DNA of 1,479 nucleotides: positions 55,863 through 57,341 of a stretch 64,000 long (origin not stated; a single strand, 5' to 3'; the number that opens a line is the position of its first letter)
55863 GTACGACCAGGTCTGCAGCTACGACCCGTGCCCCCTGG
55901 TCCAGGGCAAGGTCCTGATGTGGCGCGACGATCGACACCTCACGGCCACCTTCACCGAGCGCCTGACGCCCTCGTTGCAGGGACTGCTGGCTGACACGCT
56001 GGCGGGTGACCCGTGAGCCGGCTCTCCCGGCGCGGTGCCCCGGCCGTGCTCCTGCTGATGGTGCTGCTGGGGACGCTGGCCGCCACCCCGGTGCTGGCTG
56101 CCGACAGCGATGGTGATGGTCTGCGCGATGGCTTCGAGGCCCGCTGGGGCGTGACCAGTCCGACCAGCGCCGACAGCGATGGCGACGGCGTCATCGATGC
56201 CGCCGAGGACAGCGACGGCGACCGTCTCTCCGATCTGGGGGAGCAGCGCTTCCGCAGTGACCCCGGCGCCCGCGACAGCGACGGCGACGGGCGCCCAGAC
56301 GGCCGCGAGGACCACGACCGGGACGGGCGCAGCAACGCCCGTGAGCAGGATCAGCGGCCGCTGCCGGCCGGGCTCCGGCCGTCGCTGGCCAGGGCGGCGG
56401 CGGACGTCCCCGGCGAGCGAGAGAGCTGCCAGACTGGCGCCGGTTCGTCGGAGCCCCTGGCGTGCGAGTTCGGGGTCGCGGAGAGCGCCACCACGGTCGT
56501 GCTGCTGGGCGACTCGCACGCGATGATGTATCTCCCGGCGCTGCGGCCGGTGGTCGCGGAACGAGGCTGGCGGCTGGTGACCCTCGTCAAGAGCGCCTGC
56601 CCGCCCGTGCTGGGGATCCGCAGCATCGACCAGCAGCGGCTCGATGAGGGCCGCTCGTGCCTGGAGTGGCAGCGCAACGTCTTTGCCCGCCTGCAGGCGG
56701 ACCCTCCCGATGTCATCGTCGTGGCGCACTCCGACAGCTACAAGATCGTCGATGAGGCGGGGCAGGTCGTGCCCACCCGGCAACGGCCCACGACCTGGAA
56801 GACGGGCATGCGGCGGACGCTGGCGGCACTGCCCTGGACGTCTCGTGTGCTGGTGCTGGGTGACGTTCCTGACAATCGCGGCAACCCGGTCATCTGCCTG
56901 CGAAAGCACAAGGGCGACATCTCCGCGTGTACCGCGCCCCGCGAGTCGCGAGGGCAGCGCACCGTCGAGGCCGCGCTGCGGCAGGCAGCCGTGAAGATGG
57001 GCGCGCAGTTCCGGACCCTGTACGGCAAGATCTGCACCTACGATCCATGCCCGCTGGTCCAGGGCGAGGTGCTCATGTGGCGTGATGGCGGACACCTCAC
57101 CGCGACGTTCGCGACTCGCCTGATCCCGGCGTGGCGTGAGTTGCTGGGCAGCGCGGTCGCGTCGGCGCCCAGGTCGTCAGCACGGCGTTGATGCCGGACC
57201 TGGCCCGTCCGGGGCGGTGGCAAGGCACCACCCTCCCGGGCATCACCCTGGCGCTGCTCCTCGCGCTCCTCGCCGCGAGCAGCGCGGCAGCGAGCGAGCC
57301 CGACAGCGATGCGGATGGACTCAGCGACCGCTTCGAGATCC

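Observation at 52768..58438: OafA-type O-acetyltransferase followed by three tandem genes for secreted TSP3-repeat / stand-alone SGNH-domain proteins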

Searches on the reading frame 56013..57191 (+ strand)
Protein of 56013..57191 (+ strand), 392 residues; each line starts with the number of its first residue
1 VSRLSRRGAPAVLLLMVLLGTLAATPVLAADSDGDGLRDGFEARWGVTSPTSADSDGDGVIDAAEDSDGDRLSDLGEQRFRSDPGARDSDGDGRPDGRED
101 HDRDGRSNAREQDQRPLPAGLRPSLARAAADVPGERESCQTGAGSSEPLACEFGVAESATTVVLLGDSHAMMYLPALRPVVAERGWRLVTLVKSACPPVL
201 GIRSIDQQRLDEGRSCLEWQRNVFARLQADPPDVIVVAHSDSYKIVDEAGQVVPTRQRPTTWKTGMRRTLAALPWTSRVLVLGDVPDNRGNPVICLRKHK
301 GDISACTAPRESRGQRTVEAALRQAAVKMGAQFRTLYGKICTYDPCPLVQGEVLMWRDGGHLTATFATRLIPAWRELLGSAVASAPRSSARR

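Call 5: search_protein_families(library=pfam, proteins=[window:56013-57191:+], max_evalue=0.01)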
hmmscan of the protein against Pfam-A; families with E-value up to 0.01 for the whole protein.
window:56013-57191:+ (392 aa): 2 families
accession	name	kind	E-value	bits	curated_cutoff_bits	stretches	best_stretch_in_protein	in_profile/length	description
PF19040.6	SGNH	-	3e-31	109.4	27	1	139-375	2-247/248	SGNH domain (fused to AT3 domains)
PF18884.5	TSP3_bac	-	0.006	16.8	25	1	31-43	1-13/22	Bacterial TSP3 repeat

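Call 10: find_homologous_proteins(query=window:56013-57191:+, max_evalue=0.00001)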
Query window:56013-57191:+ (392 aa): 624 proteins with E <= 0.00001 among 8000 candidates; the best 120 are listed.
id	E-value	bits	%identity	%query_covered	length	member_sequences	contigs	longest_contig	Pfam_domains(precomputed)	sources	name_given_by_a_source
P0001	1.6e-258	875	100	100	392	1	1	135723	PF19040.7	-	-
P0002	1.4e-155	536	63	95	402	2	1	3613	PF19040.7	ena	-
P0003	8.0e-154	531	65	91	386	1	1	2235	PF19040.7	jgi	-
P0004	3.5e-148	512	62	92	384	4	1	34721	PF19040.7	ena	-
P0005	4.7e-143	495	59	92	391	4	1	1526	PF19040.7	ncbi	-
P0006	5.2e-139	482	59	91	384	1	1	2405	PF19040.7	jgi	jgi:hypothetical protein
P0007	7.6e-139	481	58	90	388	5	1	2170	PF19040.7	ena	-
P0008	4.2e-138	479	58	92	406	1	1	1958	PF19040.7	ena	-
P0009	8.9e-138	478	59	92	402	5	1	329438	PF19040.7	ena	-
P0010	1.0e-137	478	58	91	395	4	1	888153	PF19040.7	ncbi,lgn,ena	-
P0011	7.3e-137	475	56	95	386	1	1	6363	PF19040.7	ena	-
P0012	8.5e-137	475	56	98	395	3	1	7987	PF19040.7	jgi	jgi:hypothetical protein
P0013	9.5e-137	474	55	95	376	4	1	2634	PF19040.7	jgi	jgi:hypothetical protein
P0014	1.6e-136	474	57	92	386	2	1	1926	PF19040.7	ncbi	-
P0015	3.9e-136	472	57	94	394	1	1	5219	PF19040.7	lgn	-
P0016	1.7e-135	470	57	91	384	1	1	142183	PF19040.7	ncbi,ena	-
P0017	7.0e-135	468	56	97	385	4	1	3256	PF19040.7,PF18884.6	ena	-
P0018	2.0e-134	467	57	100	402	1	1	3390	PF19040.7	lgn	-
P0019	8.2e-134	465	60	89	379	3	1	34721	PF19040.7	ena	-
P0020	8.9e-134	465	57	100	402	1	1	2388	PF19040.7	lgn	-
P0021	9.1e-134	465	57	92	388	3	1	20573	PF19040.7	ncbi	ncbi:MAG: SGNH hydrolase domain-containing protein [Candidatus Limnocylindrales bacterium]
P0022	1.2e-132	461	55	98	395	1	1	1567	PF19040.7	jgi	jgi:hypothetical protein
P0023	2.4e-132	460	58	94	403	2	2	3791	PF19040.7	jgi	jgi:hypothetical protein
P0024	2.7e-132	460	56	92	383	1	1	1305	PF19040.7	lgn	-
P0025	1.0e-131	458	58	91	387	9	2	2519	PF19040.7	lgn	-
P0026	1.2e-131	458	56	94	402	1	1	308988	PF19040.7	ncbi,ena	-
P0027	2.4e-131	457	55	98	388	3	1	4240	PF19040.7,PF18884.6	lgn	-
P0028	5.0e-131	456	55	91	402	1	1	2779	PF19040.7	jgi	jgi:hypothetical protein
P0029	3.2e-130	453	55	96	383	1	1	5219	PF19040.7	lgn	-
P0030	6.0e-130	452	56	97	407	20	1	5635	PF19040.7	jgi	jgi:hypothetical protein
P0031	7.8e-130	452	58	92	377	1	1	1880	PF19040.7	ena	-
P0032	1.2e-129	451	57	91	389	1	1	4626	PF19040.7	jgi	jgi:hypothetical protein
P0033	2.4e-129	450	55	96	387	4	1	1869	PF19040.7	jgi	jgi:hypothetical protein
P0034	1.2e-128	448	53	95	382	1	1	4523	PF19040.7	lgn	-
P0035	1.4e-128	448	54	95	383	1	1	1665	PF19040.7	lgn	-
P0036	1.6e-128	447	56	96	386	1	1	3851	PF19040.7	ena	-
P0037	3.5e-128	446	55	92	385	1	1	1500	PF19040.7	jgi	jgi:hypothetical protein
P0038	3.9e-128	446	55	94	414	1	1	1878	PF19040.7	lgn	-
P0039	6.3e-128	445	53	96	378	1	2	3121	PF19040.7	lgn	-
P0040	7.3e-128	445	55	94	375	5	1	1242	PF19040.7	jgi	jgi:hypothetical protein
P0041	1.1e-127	445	54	91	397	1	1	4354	PF19040.7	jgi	jgi:hypothetical protein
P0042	1.5e-127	444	56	91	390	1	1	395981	PF19040.7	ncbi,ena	-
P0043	3.9e-127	443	54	94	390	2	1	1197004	PF19040.7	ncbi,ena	-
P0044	1.0e-125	438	54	95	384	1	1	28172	PF19040.7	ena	-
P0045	1.2e-125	438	53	99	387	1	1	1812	PF19040.7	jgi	jgi:hypothetical protein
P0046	1.4e-125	438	54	94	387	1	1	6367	PF19040.7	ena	-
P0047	1.4e-125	438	53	96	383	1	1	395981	PF19040.7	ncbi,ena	-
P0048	1.8e-125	437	54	94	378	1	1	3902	PF19040.7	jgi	jgi:hypothetical protein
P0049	2.2e-125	437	54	97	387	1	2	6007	PF19040.7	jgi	jgi:SGNH domain (fused to AT3 domains)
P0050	2.7e-125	437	53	94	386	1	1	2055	PF19040.7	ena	-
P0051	3.3e-125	436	54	96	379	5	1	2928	PF19040.7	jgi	jgi:hypothetical protein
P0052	3.6e-125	436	53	95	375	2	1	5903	PF19040.7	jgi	-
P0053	4.7e-125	436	54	91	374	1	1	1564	PF19040.7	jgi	jgi:hypothetical protein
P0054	7.5e-125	435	53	97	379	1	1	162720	PF19040.7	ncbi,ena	-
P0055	1.4e-124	434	54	94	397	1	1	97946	PF19040.7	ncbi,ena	-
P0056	1.5e-124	434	53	96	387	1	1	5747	PF19040.7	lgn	-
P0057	3.1e-124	433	54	94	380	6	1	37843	PF19040.7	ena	-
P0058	3.3e-124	433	53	96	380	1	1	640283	PF19040.7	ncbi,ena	-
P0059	6.7e-124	432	53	97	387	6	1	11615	PF19040.7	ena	-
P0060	2.2e-123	430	54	91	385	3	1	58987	PF19040.7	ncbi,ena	-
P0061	2.2e-123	430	50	100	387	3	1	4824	PF19040.7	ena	-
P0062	2.3e-123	430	55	95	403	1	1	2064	PF19040.7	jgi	jgi:hypothetical protein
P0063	8.0e-123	429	54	92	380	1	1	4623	PF19040.7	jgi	jgi:hypothetical protein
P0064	1.1e-122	428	53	91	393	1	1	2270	PF19040.7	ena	-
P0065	1.6e-122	428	53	92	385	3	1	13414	PF19040.7,PF18884.6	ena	-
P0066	1.9e-122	427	51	97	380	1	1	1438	PF19040.7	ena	-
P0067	2.1e-122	427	53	92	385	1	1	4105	PF19040.7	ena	-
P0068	2.2e-122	427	52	94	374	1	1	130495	PF19040.7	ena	-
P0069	4.9e-122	426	53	94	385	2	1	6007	PF19040.7,PF18884.6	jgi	jgi:SGNH domain (fused to AT3 domains)/Bacterial TSP3 repeat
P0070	8.8e-122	425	54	91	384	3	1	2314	PF19040.7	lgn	-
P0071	8.8e-122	425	55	93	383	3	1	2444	PF19040.7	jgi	jgi:hypothetical protein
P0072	1.1e-121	425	49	97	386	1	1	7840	PF19040.7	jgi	jgi:hypothetical protein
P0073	1.2e-121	425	54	91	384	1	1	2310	PF19040.7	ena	-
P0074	1.3e-121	425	53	93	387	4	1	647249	PF19040.7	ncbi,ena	-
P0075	2.0e-121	424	52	96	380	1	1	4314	PF19040.7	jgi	jgi:SGNH domain (fused to AT3 domains)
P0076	3.1e-121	423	55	92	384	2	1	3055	PF19040.7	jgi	jgi:hypothetical protein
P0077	3.7e-121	423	51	94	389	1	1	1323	PF19040.7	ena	-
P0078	6.6e-121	422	54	95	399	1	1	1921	PF19040.7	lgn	-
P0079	7.5e-121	422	53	92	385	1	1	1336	PF19040.7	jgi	-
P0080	8.1e-121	422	54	92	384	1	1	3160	PF19040.7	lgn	-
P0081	1.0e-120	422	53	96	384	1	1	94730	PF19040.7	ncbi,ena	-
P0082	1.2e-120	421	54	92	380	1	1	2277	PF19040.7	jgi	jgi:hypothetical protein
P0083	1.2e-120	421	53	97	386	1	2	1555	PF19040.7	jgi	jgi:hypothetical protein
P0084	2.2e-120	421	51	91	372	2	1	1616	PF19040.7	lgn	-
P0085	3.5e-120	420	51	93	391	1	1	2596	PF19040.7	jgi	jgi:hypothetical protein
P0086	4.7e-120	419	53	93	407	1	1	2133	PF19040.7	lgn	-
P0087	6.8e-120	419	55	92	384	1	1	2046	PF19040.7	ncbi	-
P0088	7.6e-120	419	54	91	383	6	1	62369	PF19040.7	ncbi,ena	-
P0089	1.5e-119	418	55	92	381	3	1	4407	PF19040.7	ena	-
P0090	1.7e-119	418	51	96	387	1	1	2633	PF19040.7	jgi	jgi:hypothetical protein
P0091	1.9e-119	417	54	92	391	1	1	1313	PF19040.7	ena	-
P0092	4.1e-119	416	54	92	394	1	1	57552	PF19040.7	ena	-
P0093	4.2e-119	416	50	96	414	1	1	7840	PF19040.7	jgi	jgi:hypothetical protein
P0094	4.6e-119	416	53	94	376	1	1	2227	PF19040.7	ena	-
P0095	6.3e-119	416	53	92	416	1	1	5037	PF19040.7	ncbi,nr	ncbi:MAG: SGNH hydrolase domain-containing protein, partial [Chloroflexota bacterium]|nr:SGNH hydrol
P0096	1.8e-118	414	51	98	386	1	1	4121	PF19040.7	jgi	jgi:hypothetical protein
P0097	1.8e-118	414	52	95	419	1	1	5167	PF19040.7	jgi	jgi:hypothetical protein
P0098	2.4e-118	414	52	97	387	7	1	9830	PF19040.7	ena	-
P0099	2.9e-118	414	51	92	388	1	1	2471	PF19040.7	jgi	jgi:hypothetical protein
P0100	3.1e-118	413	52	98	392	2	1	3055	PF19040.7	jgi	jgi:hypothetical protein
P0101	5.2e-118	413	53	96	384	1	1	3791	PF19040.7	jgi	jgi:hypothetical protein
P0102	9.0e-118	412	55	91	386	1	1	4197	PF19040.7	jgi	jgi:hypothetical protein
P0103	9.6e-118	412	52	90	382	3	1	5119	PF19040.7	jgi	jgi:hypothetical protein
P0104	1.0e-117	412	53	90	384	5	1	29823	PF19040.7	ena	-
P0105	1.3e-117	411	52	95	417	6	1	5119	PF19040.7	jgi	jgi:hypothetical protein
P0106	1.4e-117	411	55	86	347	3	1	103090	PF19040.7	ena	-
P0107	1.9e-117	411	70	65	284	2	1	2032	PF19040.7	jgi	jgi:hypothetical protein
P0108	2.1e-117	411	50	97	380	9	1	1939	PF19040.7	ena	-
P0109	3.2e-117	410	59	78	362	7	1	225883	PF19040.7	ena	-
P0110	3.4e-117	410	55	92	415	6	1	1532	PF19040.7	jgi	jgi:hypothetical protein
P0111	3.5e-117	410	54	93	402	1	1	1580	PF19040.7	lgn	-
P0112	3.6e-117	410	53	90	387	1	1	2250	PF19040.7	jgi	jgi:hypothetical protein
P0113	6.0e-117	409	52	96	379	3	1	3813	PF19040.7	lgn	-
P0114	8.7e-117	409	52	91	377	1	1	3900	PF19040.7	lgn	-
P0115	9.4e-117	409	52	95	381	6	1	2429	PF19040.7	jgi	jgi:hypothetical protein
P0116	1.2e-116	408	53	92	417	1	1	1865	PF19040.7,PF18884.6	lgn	-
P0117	1.2e-116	408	50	94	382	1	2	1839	PF19040.7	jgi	jgi:hypothetical protein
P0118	1.6e-116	408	54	90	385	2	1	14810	PF19040.7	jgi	jgi:hypothetical protein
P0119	4.6e-116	406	53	93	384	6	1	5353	PF19040.7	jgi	jgi:hypothetical protein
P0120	5.6e-116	406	52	92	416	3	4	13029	PF19040.7,PF18884.6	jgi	jgi:hypothetical protein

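Call 11: find_encoding_contigs(protein=P0010, flank=10000, max_places=2)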
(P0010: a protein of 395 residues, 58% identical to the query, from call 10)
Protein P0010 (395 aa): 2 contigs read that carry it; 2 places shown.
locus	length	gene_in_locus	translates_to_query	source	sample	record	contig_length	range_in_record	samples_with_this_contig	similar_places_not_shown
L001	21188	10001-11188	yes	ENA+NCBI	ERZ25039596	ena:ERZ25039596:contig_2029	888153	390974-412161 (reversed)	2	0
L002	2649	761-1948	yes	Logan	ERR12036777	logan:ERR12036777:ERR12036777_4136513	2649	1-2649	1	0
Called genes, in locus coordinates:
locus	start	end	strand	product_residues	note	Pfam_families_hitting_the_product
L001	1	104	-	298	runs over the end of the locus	PF01087:GalP_UDP_transf, PF02744:GalP_UDP_tr_C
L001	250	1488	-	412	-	PF10509:GalKase_gal_bdg, PF00288:GHMP_kinases_N, PF08544:GHMP_kinases_C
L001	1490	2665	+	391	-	PF06662:C5-epim_C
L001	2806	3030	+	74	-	-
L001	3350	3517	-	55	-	-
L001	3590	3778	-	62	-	-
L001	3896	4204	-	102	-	-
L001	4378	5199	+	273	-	PF19040:SGNH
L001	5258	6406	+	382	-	PF19040:SGNH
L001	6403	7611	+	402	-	PF19040:SGNH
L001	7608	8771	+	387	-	PF19040:SGNH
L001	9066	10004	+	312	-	PF19040:SGNH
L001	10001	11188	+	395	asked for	PF19040:SGNH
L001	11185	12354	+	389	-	PF19040:SGNH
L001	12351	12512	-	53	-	-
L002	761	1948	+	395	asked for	PF19040:SGNH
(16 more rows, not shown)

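Call 12: find_encoding_contigs(protein=P0042, flank=10000, max_places=2)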
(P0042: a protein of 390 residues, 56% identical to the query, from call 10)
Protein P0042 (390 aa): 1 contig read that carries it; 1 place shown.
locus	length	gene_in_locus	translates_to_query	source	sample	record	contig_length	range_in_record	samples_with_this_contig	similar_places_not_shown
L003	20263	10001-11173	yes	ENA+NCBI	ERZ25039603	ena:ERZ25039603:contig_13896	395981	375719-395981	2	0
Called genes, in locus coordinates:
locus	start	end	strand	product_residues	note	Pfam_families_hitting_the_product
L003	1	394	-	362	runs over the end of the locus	PF00288:GHMP_kinases_N, PF08544:GHMP_kinases_C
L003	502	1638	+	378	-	PF06662:C5-epim_C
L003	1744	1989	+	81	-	-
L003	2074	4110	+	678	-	PF01757:Acyl_transf_3, PF19040:SGNH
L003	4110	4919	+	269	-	-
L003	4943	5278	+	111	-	PF19040:SGNH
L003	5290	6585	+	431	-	PF19040:SGNH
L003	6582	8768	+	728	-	PF19040:SGNH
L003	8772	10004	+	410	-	PF19040:SGNH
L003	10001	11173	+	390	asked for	PF19040:SGNH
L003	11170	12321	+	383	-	PF19040:SGNH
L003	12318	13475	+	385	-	PF19040:SGNH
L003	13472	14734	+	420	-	PF18884:TSP3_bac (faint), PF19040:SGNH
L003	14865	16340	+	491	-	PF00884:Sulfatase, PF01663:Phosphodiest (faint), PF16347:SGSH_C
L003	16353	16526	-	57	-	-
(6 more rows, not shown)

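Call 13: find_encoding_contigs(protein=P0004, flank=10000, max_places=2)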
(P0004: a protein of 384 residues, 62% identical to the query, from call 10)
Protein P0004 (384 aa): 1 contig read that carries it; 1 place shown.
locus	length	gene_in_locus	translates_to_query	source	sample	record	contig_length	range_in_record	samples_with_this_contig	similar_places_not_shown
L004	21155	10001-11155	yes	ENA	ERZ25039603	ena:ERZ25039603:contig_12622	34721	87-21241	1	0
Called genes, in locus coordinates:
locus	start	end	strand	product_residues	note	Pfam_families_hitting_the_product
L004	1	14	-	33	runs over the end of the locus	?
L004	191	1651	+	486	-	PF00528:BPD_transp_1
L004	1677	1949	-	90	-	PF08544:GHMP_kinases_C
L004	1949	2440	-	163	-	-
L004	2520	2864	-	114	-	PF10509:GalKase_gal_bdg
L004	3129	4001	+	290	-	PF06662:C5-epim_C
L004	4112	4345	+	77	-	-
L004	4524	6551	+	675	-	PF01757:Acyl_transf_3, PF19040:SGNH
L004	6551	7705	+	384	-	PF19040:SGNH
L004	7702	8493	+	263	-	PF19040:SGNH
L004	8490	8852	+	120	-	PF19040:SGNH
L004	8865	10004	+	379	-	PF19040:SGNH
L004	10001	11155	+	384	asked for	PF19040:SGNH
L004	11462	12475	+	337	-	PF19040:SGNH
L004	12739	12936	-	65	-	-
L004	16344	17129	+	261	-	PF19040:SGNH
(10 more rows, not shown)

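Call 16: search_solved_structures(query=window:56013-57191:+, max_evalue=10, show_alignments=2)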
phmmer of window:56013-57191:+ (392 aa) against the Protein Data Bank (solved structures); distinct sequences matched with E-value up to 10: 5.
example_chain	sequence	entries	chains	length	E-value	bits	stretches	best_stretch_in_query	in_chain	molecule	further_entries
7c7r_B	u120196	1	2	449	0.89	11.9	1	20-65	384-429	Biofilm-associated surface protein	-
2x77_A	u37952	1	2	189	0.94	11.8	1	261-309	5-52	ADP-RIBOSYLATION FACTOR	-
7c7u_A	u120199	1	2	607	1.2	11.4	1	20-65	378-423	Biofilm-associated surface protein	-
4hb5_A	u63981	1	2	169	3.9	9.8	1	57-92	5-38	Engineered Protein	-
8fkp_NM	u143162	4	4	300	9.7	8.5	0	52-120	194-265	Protein MAK16 homolog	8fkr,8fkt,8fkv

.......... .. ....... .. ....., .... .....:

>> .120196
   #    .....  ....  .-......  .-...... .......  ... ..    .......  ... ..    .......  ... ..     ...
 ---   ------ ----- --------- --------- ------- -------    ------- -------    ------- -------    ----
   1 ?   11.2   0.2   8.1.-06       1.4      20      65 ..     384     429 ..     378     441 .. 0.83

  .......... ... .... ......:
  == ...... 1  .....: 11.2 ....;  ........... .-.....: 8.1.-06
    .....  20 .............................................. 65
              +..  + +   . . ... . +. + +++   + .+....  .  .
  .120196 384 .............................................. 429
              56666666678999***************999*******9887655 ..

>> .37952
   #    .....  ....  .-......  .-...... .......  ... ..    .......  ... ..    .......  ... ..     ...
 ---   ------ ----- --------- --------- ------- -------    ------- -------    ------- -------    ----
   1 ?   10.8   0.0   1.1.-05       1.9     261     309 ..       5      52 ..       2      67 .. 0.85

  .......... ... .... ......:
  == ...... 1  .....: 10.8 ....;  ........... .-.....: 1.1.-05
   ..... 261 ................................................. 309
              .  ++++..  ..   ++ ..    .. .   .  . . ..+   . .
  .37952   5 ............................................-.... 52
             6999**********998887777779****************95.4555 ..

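Call 27: predict_structure(alignment_id=A1)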
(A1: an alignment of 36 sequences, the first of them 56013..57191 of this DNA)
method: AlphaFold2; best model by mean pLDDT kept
length: 392 residues; sequences in the alignment: 36
mean_pLDDT: 78.3   pTM: 0.73
mean pLDDT of the five models: 78.3, 77.8, 77.7, 74.9, 74.0
residues with pLDDT >= 90: 205; 70-90: 61; 50-70: 50; < 50: 76
segments of 3 or more residues with pLDDT < 50: 1-5, 47-53, 55-65, 67-69, 71-91, 93-112, 389-392
pLDDT, mean of each block of 10 residues (from residue 1): 49 66 54 55 52 45 46 41 39 40 39 66 94 94 93 96 96 97 98 94 92 95 98 97 90 96 98 97 86 90 77 88 98 91 76 86 95 92 70 36
secondary structure, 60 per line:
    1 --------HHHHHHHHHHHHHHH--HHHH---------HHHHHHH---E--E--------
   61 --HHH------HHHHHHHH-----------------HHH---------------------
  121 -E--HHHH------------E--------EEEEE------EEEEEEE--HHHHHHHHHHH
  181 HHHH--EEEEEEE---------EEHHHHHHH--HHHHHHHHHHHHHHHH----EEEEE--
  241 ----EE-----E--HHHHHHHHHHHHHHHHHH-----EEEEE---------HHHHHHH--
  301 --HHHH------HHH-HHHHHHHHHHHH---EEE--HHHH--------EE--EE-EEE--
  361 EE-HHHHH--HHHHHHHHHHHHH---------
elements in order: H9-23 H26-29 H39-45 H72-79 H125-128 E150-154 E161-167 H170-184 E187-193 H205-211 H214-229 E234-238 H255-272 E278-282 H292-298 H303-306 H317-328 E332-334 H337-340 E356-358 H364-368 H371-383
